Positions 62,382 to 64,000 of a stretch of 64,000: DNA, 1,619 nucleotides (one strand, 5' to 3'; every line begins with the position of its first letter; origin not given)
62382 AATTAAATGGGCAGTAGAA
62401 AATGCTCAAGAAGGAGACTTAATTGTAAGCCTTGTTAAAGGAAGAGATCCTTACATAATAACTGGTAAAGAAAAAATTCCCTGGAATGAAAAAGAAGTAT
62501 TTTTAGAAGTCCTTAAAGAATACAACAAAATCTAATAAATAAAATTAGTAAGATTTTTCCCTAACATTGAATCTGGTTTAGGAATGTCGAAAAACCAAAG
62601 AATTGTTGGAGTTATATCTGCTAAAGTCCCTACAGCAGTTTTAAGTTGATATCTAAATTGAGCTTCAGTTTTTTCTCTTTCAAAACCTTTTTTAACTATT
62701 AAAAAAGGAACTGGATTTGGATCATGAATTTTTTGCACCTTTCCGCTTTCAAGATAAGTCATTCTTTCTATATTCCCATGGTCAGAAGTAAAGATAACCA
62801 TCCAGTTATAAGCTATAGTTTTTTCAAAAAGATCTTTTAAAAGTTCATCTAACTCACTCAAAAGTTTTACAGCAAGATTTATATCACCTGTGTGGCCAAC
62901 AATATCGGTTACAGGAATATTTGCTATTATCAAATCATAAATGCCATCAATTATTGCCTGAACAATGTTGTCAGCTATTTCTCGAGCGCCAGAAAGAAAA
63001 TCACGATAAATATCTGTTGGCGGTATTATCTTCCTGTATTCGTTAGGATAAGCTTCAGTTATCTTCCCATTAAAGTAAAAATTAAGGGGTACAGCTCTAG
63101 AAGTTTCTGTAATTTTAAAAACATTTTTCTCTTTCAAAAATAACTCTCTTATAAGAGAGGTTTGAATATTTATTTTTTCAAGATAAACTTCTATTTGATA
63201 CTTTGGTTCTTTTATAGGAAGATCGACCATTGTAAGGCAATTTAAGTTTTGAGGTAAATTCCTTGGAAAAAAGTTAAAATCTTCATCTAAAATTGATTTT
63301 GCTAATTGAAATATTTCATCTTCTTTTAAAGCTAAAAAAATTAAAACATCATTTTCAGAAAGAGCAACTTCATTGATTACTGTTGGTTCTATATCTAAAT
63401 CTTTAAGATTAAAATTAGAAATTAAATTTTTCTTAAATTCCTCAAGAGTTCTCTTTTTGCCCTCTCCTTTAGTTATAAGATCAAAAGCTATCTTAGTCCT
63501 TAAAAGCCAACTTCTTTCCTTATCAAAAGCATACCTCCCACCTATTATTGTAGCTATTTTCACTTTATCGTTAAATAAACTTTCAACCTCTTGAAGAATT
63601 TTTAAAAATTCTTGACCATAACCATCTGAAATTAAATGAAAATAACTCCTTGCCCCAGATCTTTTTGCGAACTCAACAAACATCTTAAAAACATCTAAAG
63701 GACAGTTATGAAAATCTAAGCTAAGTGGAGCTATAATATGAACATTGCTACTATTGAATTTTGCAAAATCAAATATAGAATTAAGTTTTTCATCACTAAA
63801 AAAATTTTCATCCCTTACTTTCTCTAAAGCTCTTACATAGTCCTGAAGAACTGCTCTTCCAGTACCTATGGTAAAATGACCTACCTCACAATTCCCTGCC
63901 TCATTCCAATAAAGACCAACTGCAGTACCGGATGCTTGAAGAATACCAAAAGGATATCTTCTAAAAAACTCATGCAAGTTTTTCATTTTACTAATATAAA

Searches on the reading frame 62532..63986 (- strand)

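Call 42: search_protein_families(library=pfam, proteins=[window:62532-63986:-], max_evalue=0.00001)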
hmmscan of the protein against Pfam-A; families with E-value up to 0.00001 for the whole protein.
window:62532-63986:- (484 aa): 3 families
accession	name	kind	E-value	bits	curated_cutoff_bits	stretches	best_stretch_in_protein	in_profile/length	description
PF01676.23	Metalloenzyme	-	2.9e-32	112.6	24.3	1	16-468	36-250/252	Metalloenzyme superfamily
PF06415.18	iPGM_N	-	8.5e-21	74.9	27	1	56-254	4-213/217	BPG-independent PGAM N-terminus (iPGM_N)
PF00884.28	Sulfatase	-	4.8e-07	29.8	25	1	340-464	200-297/301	Sulfatase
